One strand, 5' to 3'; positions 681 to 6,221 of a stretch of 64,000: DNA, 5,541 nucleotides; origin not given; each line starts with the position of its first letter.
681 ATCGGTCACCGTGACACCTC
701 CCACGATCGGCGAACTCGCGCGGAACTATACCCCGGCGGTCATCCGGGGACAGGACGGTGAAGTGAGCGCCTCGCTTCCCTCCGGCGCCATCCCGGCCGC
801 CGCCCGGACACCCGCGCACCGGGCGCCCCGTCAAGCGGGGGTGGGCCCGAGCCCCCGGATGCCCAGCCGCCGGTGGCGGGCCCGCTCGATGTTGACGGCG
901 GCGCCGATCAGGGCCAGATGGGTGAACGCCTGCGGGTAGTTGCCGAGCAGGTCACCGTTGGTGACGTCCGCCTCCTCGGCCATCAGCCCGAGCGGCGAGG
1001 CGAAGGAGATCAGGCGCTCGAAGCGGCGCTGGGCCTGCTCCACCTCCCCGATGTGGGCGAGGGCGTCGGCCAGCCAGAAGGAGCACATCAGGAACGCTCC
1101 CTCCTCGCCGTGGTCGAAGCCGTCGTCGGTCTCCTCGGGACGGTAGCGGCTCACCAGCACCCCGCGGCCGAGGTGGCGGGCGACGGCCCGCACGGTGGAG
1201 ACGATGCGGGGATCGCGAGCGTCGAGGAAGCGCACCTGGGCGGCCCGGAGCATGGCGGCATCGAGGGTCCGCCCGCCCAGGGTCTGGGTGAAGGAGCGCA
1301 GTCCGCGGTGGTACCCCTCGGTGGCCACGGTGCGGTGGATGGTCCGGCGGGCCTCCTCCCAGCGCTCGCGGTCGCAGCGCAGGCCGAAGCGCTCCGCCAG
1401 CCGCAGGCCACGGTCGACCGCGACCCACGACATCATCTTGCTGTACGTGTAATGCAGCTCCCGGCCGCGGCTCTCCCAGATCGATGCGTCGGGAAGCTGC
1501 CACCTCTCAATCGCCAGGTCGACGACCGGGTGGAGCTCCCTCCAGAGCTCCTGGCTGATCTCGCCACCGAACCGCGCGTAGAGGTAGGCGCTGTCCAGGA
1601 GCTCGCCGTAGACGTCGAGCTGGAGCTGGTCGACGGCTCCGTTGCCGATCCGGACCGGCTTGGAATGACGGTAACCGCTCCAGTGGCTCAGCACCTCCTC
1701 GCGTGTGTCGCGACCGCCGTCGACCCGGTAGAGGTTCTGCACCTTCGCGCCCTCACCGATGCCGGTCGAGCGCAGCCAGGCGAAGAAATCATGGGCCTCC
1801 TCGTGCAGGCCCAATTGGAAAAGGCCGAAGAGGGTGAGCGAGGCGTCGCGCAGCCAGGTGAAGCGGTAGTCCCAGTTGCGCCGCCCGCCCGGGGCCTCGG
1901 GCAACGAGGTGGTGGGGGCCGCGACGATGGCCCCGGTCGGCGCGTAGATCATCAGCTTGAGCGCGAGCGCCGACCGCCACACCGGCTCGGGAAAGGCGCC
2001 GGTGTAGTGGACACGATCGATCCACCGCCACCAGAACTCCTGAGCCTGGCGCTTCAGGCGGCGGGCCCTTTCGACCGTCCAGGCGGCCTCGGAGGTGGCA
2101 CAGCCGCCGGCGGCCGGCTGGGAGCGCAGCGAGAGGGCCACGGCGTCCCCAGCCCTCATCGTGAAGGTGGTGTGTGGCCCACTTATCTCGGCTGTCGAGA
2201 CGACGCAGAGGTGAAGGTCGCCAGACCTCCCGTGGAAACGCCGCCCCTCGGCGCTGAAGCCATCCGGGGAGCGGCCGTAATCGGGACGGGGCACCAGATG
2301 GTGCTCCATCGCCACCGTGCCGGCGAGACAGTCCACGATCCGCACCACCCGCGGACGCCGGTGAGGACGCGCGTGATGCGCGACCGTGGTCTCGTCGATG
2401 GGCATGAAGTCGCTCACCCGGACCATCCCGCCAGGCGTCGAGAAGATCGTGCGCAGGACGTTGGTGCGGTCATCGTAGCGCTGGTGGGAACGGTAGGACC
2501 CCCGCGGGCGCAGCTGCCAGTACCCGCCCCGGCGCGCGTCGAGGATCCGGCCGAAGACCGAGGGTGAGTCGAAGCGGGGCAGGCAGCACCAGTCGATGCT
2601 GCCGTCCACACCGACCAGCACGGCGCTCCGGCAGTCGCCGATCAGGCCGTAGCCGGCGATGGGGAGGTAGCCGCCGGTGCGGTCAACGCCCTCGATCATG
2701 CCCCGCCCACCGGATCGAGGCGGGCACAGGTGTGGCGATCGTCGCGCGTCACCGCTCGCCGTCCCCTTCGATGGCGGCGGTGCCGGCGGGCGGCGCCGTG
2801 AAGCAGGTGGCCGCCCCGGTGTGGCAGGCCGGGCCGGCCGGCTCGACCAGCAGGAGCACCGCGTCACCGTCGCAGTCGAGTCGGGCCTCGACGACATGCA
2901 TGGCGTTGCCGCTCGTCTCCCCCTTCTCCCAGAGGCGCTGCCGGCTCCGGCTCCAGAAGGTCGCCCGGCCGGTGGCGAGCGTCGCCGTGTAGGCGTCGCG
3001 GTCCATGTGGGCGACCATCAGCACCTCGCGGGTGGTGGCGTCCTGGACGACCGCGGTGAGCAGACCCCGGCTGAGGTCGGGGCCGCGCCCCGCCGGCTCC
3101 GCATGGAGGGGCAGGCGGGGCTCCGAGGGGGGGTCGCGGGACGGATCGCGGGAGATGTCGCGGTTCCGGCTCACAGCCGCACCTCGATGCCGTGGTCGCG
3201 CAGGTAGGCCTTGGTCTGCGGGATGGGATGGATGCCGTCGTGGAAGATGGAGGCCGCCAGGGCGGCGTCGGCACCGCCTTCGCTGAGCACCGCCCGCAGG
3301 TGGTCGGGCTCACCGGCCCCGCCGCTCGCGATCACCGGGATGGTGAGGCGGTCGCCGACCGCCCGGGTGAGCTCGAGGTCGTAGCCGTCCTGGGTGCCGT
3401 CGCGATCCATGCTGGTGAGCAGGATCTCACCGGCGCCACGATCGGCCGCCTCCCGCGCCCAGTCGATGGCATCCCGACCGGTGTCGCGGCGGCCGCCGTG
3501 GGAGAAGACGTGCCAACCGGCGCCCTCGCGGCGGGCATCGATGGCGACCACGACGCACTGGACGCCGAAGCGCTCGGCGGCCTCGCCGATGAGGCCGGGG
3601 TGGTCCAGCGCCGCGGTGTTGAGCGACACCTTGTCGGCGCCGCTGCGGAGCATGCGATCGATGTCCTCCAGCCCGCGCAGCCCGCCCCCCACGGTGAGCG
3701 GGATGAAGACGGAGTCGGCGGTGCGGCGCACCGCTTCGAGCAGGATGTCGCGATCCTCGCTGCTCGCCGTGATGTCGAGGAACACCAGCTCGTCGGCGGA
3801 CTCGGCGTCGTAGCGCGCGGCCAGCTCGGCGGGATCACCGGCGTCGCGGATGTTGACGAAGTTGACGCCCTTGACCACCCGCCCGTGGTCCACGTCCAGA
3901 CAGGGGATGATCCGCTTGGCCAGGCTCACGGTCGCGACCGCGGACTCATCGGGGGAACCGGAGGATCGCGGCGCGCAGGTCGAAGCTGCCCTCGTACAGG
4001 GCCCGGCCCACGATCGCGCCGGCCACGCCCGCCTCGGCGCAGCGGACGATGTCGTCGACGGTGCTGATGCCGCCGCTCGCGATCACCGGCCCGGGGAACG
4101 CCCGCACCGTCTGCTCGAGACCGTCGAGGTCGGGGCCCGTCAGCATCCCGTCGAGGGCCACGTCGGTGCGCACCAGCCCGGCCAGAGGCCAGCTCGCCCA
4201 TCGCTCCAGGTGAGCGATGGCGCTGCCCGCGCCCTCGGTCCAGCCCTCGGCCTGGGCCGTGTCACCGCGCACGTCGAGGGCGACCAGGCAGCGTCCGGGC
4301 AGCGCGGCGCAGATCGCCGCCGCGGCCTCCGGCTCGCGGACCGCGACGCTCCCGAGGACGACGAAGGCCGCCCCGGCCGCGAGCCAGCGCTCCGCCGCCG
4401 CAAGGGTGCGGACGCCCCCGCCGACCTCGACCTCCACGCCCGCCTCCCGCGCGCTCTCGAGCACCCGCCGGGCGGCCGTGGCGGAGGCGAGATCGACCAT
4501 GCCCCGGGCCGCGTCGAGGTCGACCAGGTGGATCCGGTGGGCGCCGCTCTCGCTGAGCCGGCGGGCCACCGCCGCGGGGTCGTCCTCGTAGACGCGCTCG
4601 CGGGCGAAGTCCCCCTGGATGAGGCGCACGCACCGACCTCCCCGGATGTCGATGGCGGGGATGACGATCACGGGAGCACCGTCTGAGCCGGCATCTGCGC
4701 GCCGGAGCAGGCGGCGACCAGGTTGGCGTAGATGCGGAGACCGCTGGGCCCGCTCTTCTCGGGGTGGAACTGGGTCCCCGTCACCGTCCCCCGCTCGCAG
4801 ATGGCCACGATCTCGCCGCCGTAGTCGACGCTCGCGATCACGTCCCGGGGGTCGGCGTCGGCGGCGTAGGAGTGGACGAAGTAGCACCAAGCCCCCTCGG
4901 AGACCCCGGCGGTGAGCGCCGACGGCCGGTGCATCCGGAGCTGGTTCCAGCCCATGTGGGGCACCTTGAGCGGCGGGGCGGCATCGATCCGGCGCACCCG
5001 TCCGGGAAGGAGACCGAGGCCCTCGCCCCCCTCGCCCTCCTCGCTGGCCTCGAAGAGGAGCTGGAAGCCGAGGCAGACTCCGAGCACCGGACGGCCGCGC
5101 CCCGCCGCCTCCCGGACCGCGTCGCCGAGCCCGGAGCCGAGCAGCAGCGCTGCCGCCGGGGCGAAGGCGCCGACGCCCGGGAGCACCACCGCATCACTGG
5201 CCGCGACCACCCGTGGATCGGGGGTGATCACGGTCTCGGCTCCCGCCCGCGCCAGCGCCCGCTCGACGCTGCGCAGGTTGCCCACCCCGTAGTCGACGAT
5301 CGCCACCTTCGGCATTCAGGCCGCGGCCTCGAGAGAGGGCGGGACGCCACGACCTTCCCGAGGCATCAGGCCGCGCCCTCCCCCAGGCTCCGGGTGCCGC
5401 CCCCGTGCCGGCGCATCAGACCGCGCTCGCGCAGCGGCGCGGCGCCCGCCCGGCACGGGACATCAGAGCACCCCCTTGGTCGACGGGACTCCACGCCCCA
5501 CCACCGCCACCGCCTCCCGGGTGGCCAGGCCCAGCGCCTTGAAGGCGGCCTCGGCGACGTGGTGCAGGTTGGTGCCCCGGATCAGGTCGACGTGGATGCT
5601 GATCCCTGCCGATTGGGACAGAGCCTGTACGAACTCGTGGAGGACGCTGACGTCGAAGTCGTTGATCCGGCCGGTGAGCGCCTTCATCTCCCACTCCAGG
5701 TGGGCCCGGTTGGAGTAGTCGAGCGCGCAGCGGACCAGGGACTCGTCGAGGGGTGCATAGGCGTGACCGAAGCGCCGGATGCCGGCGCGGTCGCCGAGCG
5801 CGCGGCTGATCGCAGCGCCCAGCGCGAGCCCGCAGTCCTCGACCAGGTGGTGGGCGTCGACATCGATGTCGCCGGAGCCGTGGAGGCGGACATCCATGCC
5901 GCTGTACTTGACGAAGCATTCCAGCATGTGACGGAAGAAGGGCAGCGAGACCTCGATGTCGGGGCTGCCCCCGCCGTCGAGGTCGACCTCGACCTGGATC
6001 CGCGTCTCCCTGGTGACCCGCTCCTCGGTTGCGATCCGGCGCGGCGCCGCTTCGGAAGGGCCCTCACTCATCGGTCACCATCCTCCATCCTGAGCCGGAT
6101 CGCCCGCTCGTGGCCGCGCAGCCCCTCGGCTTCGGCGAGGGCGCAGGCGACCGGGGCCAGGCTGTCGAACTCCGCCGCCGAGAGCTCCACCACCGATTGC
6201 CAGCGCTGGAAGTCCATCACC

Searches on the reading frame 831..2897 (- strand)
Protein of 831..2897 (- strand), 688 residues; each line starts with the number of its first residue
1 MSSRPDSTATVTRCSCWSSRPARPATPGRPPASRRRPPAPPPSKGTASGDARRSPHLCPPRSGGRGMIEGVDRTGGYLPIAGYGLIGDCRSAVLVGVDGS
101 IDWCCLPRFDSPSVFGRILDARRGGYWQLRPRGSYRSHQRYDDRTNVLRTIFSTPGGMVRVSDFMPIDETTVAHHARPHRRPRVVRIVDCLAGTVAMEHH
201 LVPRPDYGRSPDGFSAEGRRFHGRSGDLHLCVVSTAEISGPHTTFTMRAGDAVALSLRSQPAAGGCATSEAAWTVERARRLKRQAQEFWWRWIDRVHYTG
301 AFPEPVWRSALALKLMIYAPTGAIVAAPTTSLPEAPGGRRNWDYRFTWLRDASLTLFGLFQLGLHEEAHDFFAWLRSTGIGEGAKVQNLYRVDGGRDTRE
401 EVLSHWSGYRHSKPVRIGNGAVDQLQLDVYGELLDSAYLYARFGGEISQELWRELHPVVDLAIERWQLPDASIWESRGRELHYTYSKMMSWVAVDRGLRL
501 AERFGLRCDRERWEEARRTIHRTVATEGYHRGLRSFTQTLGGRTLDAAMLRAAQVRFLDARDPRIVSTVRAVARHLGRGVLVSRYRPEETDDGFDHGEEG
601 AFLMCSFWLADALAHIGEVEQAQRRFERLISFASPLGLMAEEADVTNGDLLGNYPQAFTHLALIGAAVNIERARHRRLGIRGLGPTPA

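Call 42: search_protein_families(library=pfam, proteins=[window:831-2897:-], max_evalue=0.0001)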
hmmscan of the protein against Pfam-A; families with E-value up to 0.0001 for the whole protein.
window:831-2897:- (688 aa): 2 families
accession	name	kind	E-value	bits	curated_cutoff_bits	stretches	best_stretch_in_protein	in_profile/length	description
PF00723.27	Glyco_hydro_15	-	1.3e-65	222.5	22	1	306-667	7-426/427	Glycosyl hydrolases family 15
PF19291.4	TREH_N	-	1.1e-13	51.4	23.1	1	79-214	14-135/211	Trehalase-like, N-terminal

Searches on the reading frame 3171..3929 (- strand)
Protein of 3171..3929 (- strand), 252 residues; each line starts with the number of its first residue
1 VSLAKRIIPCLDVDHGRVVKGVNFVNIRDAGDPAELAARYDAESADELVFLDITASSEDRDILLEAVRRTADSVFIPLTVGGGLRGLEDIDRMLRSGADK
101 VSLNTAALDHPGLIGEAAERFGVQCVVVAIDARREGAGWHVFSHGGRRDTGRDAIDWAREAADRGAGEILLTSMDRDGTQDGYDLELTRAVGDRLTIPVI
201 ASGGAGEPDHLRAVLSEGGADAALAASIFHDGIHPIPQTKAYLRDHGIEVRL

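Call 42: search_protein_families(library=pfam, proteins=[window:3171-3929:-], max_evalue=0.0001)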
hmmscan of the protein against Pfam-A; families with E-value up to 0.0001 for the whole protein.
window:3171-3929:- (252 aa): 3 families
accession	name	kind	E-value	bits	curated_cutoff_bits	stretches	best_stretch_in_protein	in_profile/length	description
PF00977.27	His_biosynth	-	4.7e-82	275.3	23.6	1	6-233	1-226/228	Histidine biosynthesis protein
PF03060.21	NMO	-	1.7e-08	34.6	28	0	154-226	145-223/331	Nitronate monooxygenase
PF01207.24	Dus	-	1.3e-06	28.3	20.4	0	148-225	134-213/311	Dihydrouridine synthase (Dus)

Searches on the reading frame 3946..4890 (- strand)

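Call 42: search_protein_families(library=pfam, proteins=[window:3946-4890:-], max_evalue=0.0001)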
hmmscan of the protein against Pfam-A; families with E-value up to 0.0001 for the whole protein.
window:3946-4890:- (314 aa): 2 families
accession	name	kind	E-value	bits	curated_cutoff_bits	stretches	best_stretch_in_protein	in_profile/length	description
PF00977.27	His_biosynth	-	1.4e-59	201.8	23.6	1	76-303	2-227/228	Histidine biosynthesis protein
PF00478.31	IMPDH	-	1.6e-05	24.5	25.6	0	135-194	191-250/345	IMP dehydrogenase / GMP reductase domain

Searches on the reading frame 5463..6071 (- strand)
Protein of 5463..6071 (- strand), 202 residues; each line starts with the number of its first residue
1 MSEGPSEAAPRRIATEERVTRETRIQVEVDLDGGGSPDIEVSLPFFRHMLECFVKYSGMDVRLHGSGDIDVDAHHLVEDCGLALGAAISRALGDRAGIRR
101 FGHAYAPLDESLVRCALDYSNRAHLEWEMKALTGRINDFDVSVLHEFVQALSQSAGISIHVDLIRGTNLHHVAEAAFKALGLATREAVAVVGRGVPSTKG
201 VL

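Call 42: search_protein_families(library=pfam, proteins=[window:5463-6071:-], max_evalue=0.0001)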
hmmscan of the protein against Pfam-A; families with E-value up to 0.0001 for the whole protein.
window:5463-6071:- (202 aa): 1 family
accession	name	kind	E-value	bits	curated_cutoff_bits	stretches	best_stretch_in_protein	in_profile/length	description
PF00475.24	IGPD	-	2.5e-52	177.3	27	1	43-183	3-143/144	Imidazoleglycerol-phosphate dehydratase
